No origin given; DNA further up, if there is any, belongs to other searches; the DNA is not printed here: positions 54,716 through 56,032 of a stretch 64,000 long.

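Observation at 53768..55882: DUF2971-like protein plus coiled-coil/multi-TM protein: an unassigned gene pair in the heart of a defence island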

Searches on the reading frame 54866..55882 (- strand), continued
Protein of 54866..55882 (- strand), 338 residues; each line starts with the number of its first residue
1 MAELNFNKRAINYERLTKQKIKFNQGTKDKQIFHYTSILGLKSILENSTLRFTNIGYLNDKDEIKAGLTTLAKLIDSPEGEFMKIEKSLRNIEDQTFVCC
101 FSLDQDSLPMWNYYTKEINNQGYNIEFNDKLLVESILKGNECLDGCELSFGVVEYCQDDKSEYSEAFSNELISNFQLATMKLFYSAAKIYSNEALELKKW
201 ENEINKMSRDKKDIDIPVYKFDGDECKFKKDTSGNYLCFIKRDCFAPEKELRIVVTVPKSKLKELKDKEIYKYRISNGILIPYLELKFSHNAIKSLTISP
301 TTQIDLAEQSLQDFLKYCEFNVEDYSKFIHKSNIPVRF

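Call 61: search_protein_families(library=padloc, proteins=[L047:3805-5898:+, L047:6166-6765:+, L047:6752-7564:+, L056:11702-12991:+, L056:13061-13840:+, L052:4198-7530:+, L052:7563-9914:+, L065:1761-4328:+, L079:2511-5342:+, L034:11199-12068:+], max_evalue=0.0001)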
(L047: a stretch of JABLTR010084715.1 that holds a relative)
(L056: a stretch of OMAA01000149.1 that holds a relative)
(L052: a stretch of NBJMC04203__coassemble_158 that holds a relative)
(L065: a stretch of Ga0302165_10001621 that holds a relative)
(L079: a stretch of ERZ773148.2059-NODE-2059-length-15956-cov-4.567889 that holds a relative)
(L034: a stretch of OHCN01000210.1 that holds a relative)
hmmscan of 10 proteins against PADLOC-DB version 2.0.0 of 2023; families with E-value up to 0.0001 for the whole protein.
L047:3805-5898:+ (697 aa): 5 families
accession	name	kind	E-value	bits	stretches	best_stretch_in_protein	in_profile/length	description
PDLC02506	BrxL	-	0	1097.3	1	10-697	4-680/680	BrxL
PDLC02508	BrxL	-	1.9e-186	619.4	1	13-504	3-480/698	BrxL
PDLC02509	BrxL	-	8.9e-138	458.2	2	171-499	196-528/535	BrxL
PDLC02505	BrxL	-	1.4e-76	256.3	1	13-481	3-468/482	BrxL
PDLC02507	BrxL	-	2.1e-57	193.1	1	8-478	8-465/482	BrxL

L047:6166-6765:+ (199 aa): 0 families

L047:6752-7564:+ (270 aa): 5 families
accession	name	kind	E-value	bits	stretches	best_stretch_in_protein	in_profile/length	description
PDLC04342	PDC-M03A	-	5.9e-09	33.9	1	142-195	154-207/299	-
PDLC04340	PDC-M03A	-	1.7e-08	32.3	1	74-189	74-178/280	-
PDLC04339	PDC-M03A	-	8.5e-08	29.9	1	116-191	114-187/293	-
PDLC04344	PDC-M03A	-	1.4e-06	26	1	128-189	139-199/305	-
PDLC04345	PDC-M03A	-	7.2e-05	20.2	0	75-185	79-196/302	-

L056:11702-12991:+ (429 aa): 3 families
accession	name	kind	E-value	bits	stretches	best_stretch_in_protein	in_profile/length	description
PDLC01247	DEDDh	-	1.1e-35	121.3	1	259-411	2-138/139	"CAS-I,CAS-II,CAS-III,CAS-IV,CAS-V,CAS-VI; associated"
PDLC05028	PDC-S48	-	3.9e-20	69.9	1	256-413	19-178/512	-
PDLC05027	PDC-S48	-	5.6e-20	69.8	1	256-416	5-168/411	-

L056:13061-13840:+ (259 aa): 0 families

L052:4198-7530:+ (1110 aa): 10 families
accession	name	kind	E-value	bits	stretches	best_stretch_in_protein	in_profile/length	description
PDLC03040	REase_I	-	1.5e-243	809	1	12-1108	6-1024/1029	Type I restriction enzyme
PDLC03044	REase_I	-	6e-56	188.1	1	51-747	45-714/1034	Type I restriction enzyme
PDLC03041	REase_I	-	1.3e-48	163.8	3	245-562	291-581/1099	Type I restriction enzyme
PDLC03048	REase_I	-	5e-41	138.8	2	98-513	79-473/976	Type I restriction enzyme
PDLC03046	REase_I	-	1.1e-19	67.9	2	655-720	663-728/1025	Type I restriction enzyme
PDLC03045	REase_I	-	2.7e-14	50.1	1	12-746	2-714/995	Type I restriction enzyme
PDLC02707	PbeA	-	3.8e-12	43.6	1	261-723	235-632/672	PbeA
PDLC02704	PbeA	-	1.5e-10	38.3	1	217-725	195-648/682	PbeA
PDLC03043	REase_I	-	1.4e-05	22.4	1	53-211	68-219/313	Type I restriction enzyme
PDLC03047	REase_I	-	3e-05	20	0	655-710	649-705/1107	Type I restriction enzyme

L052:7563-9914:+ (783 aa): 27 families (the best 25 are shown)
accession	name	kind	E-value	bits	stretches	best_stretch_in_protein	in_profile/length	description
PDLC04157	HEC-06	-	2.3e-33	113.6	2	10-263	10-262/558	-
PDLC04154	HEC-06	-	1.1e-30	104.9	3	10-109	10-99/569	-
PDLC04155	HEC-06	-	1.7e-29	100.8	2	12-258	10-261/562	-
PDLC04916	PDC-S11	-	1.1e-26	91.8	1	636-780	206-356/358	-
PDLC02700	Orf5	-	2.8e-26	90.4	1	16-257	5-246/555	Orf5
PDLC02687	Orf5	-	5.1e-26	89.5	3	158-258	154-264/543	Orf5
PDLC04915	PDC-S11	-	8.8e-23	79.2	1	636-780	223-373/379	-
PDLC02701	Orf5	-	1.3e-22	78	1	24-251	21-269/596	Orf5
PDLC02695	Orf5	-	2.4e-22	77.1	3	19-111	16-106/601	Orf5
PDLC02686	Orf5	-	1.1e-18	65.1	1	23-252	21-257/566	Orf5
PDLC02694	Orf5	-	3.6e-17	60.2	1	23-128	18-122/574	Orf5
PDLC02693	Orf5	-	4.3e-17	60.3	1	25-559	11-508/543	Orf5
PDLC02688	Orf5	-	2e-16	57.7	2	25-292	12-282/554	Orf5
PDLC02792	SspE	-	2e-13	47.6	2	496-557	636-696/771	SspE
PDLC02691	Orf5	-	7.7e-13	45.9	1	7-112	3-99/579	Orf5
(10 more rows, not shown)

L065:1761-4328:+ (855 aa): 17 families
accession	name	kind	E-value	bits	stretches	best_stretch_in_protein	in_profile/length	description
PDLC03659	mREase_IV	-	3.6e-97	324.3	1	46-589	29-570/945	Type IV methyl-directed restriction enzyme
PDLC03658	mREase_IV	-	7.2e-89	296.7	1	48-611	35-584/953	Type IV methyl-directed restriction enzyme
PDLC02707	PbeA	-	2.9e-28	96.8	2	127-430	129-454/672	PbeA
PDLC03047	REase_I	-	1.3e-24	84.1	2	247-435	344-537/1107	Type I restriction enzyme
PDLC02704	PbeA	-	5e-22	76.1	3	460-585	529-644/682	PbeA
PDLC03049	REase_I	-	7.1e-15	52.1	1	246-428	167-358/807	Type I restriction enzyme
PDLC02703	PbeA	-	3.2e-11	40.6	1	120-589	124-618/626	PbeA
PDLC02706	PbeA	-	4.8e-11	40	1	514-585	601-672/722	PbeA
PDLC03829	ZacB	-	8.9e-07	26.1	1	129-232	291-382/586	-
PDLC02705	PbeA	-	1e-06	25.2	0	476-585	526-633/691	PbeA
PDLC03042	REase_I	-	1.2e-06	24.3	0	246-368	444-579/1170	Type I restriction enzyme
PDLC03597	REase_MTase_IIG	-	6.2e-06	22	0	530-579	553-602/1646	Type IIG restriction enzyme-methyltransferase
PDLC02614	DrmC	-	9.8e-06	23.4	1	63-165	32-128/153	DrmC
PDLC03928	PsyrT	-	2.9e-05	20.6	1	466-571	232-334/689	-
PDLC03648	REase_III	-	3.9e-05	20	1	346-574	119-356/871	Type III restriction enzyme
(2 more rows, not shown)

L079:2511-5342:+ (943 aa): 45 families (the best 25 are shown)
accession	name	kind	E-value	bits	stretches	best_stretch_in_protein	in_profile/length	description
PDLC02619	DrmD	-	3.6e-205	681.8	1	32-668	24-658/872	DrmD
PDLC02500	BrxHI|BrxHII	-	3.6e-69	232.3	2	29-470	80-526/933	BrxHI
PDLC02621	DrmD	-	3.1e-62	209.1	1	39-588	120-675/1040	DrmD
PDLC00659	HmaA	-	3.2e-56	188.9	1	33-590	97-657/1176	SNF2 helicase / DEAD-box helicase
PDLC02623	DrmD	-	4.6e-56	188.2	3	481-591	560-671/1040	DrmD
PDLC02504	BrxHI|BrxHII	-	3.2e-52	175.6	1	33-635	102-675/971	BrxHII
PDLC02620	DrmD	-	6.4e-47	158.1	2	39-461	98-521/1060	DrmD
PDLC02843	DpdE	-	2.2e-46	156.3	2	31-232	149-330/1091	DpdE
PDLC02634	DrmD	-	1.1e-43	147.1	1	27-573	78-612/900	DrmD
PDLC02840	DpdE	-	1.5e-41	140.7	2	32-230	151-333/1091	DpdE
PDLC02632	DrmD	-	4.2e-39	132.6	1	41-553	124-634/662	DrmD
PDLC02572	DrmA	-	5.1e-39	131.9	1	39-562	117-641/1043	DrmA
PDLC02844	DpdE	-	8.8e-34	114.6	2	25-223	139-327/1074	DpdE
PDLC02846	DpdE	-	1.1e-33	114.3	2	31-238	153-360/1034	DpdE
PDLC02193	PLD_Helicase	-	3.2e-32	109.6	2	423-587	692-841/905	-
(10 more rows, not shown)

L034:11199-12068:+ (289 aa): 19 families
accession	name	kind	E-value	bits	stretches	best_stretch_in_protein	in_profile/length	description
PDLC04795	PDC-S02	-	1.8e-23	81.3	1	18-152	42-181/357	-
PDLC04826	PDC-S02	-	2e-23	81.2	1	31-180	42-196/222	-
PDLC04831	PDC-S02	-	9.8e-22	75.9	1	23-152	34-168/346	-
PDLC04811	PDC-S02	-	8.1e-18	62.8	1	16-137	28-154/172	-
PDLC04804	PDC-S02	-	3.4e-14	51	1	26-142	37-160/203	-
PDLC04810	PDC-S02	-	4.4e-14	50.5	1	17-150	28-179/355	-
PDLC04801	PDC-S02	-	4.9e-14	50.8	1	28-126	39-142/205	-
PDLC04827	PDC-S02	-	3.2e-13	47.8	1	50-133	69-146/234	-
PDLC04800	PDC-S02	-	1.8e-12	45.7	1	50-105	66-121/129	-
PDLC04807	PDC-S02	-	2.6e-12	44.6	1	30-131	43-150/351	-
PDLC04822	PDC-S02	-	2.5e-11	41.7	1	50-132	68-147/294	-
PDLC04803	PDC-S02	-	1.3e-10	39.4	1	60-145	7-88/269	-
PDLC04812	PDC-S02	-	1.4e-09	36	1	61-127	76-138/151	-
PDLC04820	PDC-S02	-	1.2e-08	32.4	1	50-126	85-158/332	-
PDLC04821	PDC-S02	-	1.8e-08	32.6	1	34-106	44-124/133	-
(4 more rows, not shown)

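Call 62: search_protein_families(library=pfam, proteins=[L047:3805-5898:+, L047:6166-6765:+, L047:6752-7564:+, L056:11702-12991:+, L056:13061-13840:+, L052:4198-7530:+, L052:7563-9914:+, L065:1761-4328:+, L079:2511-5342:+, L034:11199-12068:+], max_evalue=0.0001)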
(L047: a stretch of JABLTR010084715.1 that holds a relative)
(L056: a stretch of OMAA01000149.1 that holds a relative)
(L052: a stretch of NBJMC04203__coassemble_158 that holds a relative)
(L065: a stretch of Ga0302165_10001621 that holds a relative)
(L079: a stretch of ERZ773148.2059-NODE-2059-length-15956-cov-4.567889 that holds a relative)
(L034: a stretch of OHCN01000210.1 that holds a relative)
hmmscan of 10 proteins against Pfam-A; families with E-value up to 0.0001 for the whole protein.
L047:3805-5898:+ (697 aa): 3 families
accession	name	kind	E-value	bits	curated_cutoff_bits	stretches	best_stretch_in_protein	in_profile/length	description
PF13337.12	BrxL_ATPase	-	7.2e-144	478.8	25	1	175-487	2-313/313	Lon-like protease BrxL-like, ATPase domain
PF20442.3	BrxL_N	-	1.4e-49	167.9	28.2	1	21-151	2-132/132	BREX system Lon protease-like protein BrxL N-terminal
PF05362.19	Lon_C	-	4.8e-09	36.5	21.1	1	533-694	42-203/205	Lon protease (S16) C-terminal proteolytic domain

L047:6166-6765:+ (199 aa): 1 family
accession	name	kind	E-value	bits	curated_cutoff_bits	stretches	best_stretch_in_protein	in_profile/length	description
PF02796.21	HTH_7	-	8.4e-07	29.5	23.8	1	37-77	1-41/45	Helix-turn-helix domain of resolvase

L047:6752-7564:+ (270 aa): 0 families

L056:11702-12991:+ (429 aa): 2 families
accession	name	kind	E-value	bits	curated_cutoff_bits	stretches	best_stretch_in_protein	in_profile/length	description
PF00929.31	RNase_T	-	1.7e-23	84.4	24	1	259-408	2-161/164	Exonuclease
PF13482.12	RNase_H_2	-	9.7e-05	22.8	22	0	260-396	3-118/165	RNase_H superfamily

L056:13061-13840:+ (259 aa): 0 families

L052:4198-7530:+ (1110 aa): 5 families
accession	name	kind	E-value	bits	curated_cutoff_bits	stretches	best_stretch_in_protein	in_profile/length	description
PF11867.13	T1RH-like_C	-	8e-62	209.9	26.8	1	744-1107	8-328/329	Type I restriction enzyme HindI endonuclease subunit-like, C-terminal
PF18766.7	SWI2_SNF2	-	1.7e-46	159.1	26.7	1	284-521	7-212/221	SWI2/SNF2 ATPase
PF04313.20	HSDR_N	-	8.1e-36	124.2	25.1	1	13-212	4-197/198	Type I restriction enzyme R protein N terminus (HSDR_N)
PF22679.2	T1R_D3-like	-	2.6e-17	64.1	27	1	653-720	87-156/158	Type I restriction enzyme subunit R domain 3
PF04851.21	ResIII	-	1.5e-15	57.9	22.5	1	280-466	13-163/164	Type III restriction enzyme, res subunit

L052:7563-9914:+ (783 aa): 2 families
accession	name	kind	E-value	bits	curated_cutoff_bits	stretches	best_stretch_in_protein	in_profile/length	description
PF03235.19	GmrSD_N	-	6.6e-29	101.9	33.2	1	15-233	2-198/199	GmrSD restriction endonuclease, N-terminal domain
PF07510.16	GmrSD_C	-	2.7e-12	47.2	23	1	465-601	22-132/138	GmrSD restriction endonucleases, C-terminal domain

L065:1761-4328:+ (855 aa): 5 families
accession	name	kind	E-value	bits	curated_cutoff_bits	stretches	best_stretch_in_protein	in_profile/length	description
PF04851.21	ResIII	-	3e-38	131.7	22.5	1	245-394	2-164/164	Type III restriction enzyme, res subunit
PF00271.37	Helicase_C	-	2.2e-13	50.9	23.5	1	464-572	4-109/110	Helicase conserved C-terminal domain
PF13091.12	PLDc_2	-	2.3e-11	44.1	27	1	59-172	3-115/132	PLD-like domain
PF18766.7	SWI2_SNF2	-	3.8e-09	37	26.7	1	262-430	14-192/221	SWI2/SNF2 ATPase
PF00270.35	DEAD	-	3.6e-05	24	26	1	269-392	17-160/167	DEAD/DEAH box helicase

L079:2511-5342:+ (943 aa): 4 families
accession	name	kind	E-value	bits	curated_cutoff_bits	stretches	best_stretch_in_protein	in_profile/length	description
PF00176.29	SNF2-rel_dom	-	1.1e-40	140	24.9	1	58-306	17-266/290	SNF2-related domain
PF00271.37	Helicase_C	-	9.8e-19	68.1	23.5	1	436-544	4-110/110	Helicase conserved C-terminal domain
PF04851.21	ResIII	-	1.9e-13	51.1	22.5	1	57-202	22-163/164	Type III restriction enzyme, res subunit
PF00270.35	DEAD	-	1e-09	38.8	26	1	62-206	18-164/167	DEAD/DEAH box helicase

L034:11199-12068:+ (289 aa): 1 family
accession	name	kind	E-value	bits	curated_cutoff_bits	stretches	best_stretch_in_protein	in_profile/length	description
PF17761.7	DUF1016_N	-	2.1e-18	67.2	32.8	1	30-131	25-131/137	DUF1016 N-terminal domain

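Call 80: find_encoding_contigs(protein=P0001, flank=5000, max_places=5)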
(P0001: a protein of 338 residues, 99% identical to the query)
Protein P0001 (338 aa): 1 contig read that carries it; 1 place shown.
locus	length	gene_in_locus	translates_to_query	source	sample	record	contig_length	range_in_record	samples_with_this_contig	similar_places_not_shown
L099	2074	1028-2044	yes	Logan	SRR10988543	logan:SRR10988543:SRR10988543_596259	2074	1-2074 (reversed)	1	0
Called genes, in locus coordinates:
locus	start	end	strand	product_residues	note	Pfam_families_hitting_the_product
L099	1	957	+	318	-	?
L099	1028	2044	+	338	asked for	-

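Call 81: find_encoding_contigs(protein=P0003, flank=5000, max_places=5)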
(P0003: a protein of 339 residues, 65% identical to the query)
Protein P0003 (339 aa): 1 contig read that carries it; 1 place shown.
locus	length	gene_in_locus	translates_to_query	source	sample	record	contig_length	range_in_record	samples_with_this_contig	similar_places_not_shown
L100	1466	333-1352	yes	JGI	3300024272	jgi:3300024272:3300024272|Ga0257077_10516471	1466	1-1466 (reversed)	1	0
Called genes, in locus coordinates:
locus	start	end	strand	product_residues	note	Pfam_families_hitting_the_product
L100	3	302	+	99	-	?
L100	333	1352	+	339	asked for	-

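Call 84: search_dna_similar(query=window:54866-55882:-, collection=phages, mode=protein, max_evalue=0.001, max_rows=15)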
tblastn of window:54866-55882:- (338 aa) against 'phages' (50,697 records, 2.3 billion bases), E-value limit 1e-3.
Records with a match: 2; places in all: 2; records where one place covers at least 80% of the query: 1.
Best place of each record, by identity: <60% 2.
By first word of the organism name: Klebsiella 1; Bacteroides 1.
By host as written in the record: Klebsiella pneumoniae 1; Bacteroides salyersiae BG8 1.
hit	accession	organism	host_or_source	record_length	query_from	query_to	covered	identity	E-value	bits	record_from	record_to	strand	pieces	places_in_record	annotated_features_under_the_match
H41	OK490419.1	Klebsiella phage Kp4865-4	Klebsiella pneumoniae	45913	28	337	92%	23.4%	9e-7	57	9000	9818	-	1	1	record has no annotation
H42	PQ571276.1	Bacteroides phage BS-TP3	Bacteroides salyersiae BG8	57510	27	128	30%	34.9%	5e-5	51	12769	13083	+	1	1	DUF2971 domain-containing protein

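Call 85: get_annotated_region(hit=H14, flank=7000)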
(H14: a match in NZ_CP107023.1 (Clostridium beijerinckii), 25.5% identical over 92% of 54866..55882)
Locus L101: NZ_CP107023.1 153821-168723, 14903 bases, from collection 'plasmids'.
description: Clostridium beijerinckii strain CloBei18h plasmid p1_circular, complete sequence
organism: Clostridium beijerinckii (NCBI taxid 1520)
taxonomy: Bacteria; Bacillota; Clostridia; Eubacteriales; Clostridiaceae; Clostridium; Clostridium beijerinckii
host: -; source: cell culture,cell pellet of fermenting cultures; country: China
typing (MOB-suite, as given by PLSDB): non-mobilizable
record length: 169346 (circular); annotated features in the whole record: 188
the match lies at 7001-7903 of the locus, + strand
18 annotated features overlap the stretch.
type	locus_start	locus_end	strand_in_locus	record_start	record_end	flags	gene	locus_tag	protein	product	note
CDS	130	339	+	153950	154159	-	-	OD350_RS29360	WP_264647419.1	hypothetical protein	-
CDS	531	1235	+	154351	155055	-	-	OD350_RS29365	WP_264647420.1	hypothetical protein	-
CDS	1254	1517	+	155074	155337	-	-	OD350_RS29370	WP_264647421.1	hypothetical protein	-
CDS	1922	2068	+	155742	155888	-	-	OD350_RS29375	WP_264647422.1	hypothetical protein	-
CDS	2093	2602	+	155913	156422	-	-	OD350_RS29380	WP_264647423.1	single-stranded DNA-binding protein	-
CDS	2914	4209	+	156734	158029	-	-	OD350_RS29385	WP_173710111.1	IS30 family transposase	-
CDS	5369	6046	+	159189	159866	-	-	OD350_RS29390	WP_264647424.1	hypothetical protein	-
CDS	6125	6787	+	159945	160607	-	-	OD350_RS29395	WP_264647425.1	hypothetical protein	-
CDS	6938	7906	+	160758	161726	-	-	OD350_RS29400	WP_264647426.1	DUF2971 domain-containing protein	-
CDS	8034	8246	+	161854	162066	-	-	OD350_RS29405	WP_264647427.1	hypothetical protein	-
CDS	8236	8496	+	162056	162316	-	-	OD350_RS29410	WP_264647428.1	hypothetical protein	-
CDS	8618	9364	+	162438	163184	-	-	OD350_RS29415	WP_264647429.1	DUF2971 domain-containing protein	-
CDS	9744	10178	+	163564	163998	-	-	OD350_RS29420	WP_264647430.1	hypothetical protein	-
CDS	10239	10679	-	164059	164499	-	-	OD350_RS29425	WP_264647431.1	hypothetical protein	-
CDS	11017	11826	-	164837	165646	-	-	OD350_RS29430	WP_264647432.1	DUF4878 domain-containing protein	-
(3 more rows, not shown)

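Call 86: get_annotated_region(hit=H9, flank=7000)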
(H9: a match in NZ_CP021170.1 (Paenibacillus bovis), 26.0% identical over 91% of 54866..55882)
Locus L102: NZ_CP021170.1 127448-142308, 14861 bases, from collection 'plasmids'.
description: Paenibacillus bovis strain BD3526 plasmid unnamed1, complete sequence
organism: Paenibacillus bovis (NCBI taxid 1616788)
taxonomy: Bacteria; Bacillota; Bacilli; Bacillales; Paenibacillaceae; Paenibacillus; Paenibacillus bovis
host: -; source: mixed culture,yak milk; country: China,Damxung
typing (MOB-suite, as given by PLSDB): non-mobilizable; replicon rep_cluster_1987
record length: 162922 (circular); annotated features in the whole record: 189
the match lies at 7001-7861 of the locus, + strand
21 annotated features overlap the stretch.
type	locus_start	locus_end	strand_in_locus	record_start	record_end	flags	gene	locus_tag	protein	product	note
CDS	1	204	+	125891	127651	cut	-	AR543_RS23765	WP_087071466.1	hypothetical protein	-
CDS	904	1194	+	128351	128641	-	-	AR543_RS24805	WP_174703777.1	excalibur calcium-binding domain-containing protein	-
CDS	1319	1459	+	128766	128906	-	-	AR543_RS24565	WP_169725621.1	hypothetical protein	-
CDS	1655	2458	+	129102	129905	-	-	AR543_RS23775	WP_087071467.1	hypothetical protein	-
CDS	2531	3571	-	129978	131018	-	-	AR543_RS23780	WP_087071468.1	hypothetical protein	-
CDS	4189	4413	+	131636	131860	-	-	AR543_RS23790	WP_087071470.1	hypothetical protein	-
CDS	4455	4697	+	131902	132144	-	-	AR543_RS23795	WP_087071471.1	hypothetical protein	-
CDS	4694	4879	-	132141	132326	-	-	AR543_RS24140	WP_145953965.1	hypothetical protein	-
CDS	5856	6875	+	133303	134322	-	-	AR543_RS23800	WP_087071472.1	tyrosine-type recombinase/integrase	GO:0015074 - DNA integration [Evidence IEA]; GO:0006310 - DNA recombination [Evidence IEA]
CDS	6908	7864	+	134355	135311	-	-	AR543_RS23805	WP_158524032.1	DUF2971 domain-containing protein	-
CDS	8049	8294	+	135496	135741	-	-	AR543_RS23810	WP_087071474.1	hypothetical protein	-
CDS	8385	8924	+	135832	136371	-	-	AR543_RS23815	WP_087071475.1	hypothetical protein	-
CDS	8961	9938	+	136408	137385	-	zapE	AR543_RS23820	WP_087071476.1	AFG1/ZapE family ATPase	-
CDS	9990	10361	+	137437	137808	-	-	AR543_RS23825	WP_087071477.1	hypothetical protein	-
CDS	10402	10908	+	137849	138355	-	-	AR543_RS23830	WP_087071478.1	hypothetical protein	-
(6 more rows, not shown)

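Call 92: find_related_loci(query=A1, collection=viral_contigs, flank=8000)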
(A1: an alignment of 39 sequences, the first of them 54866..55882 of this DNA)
Query A1 (338 aa) in viral_contigs; peptide patterns used: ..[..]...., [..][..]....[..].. (x = any residue, [..] = any of these).
35 stretches matched a pattern; 5 encode a relative of the query (tblastn E <= 1e-3); 5 distinct loci.
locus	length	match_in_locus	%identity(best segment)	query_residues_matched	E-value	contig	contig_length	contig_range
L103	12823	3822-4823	51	11-338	5e-113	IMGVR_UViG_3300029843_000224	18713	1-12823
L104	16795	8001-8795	28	32-337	6e-18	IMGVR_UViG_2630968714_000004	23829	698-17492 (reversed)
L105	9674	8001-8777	31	32-338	3e-15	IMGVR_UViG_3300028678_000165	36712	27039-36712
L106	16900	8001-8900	24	29-338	7e-11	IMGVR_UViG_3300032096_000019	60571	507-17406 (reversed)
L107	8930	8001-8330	25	9-114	1e-6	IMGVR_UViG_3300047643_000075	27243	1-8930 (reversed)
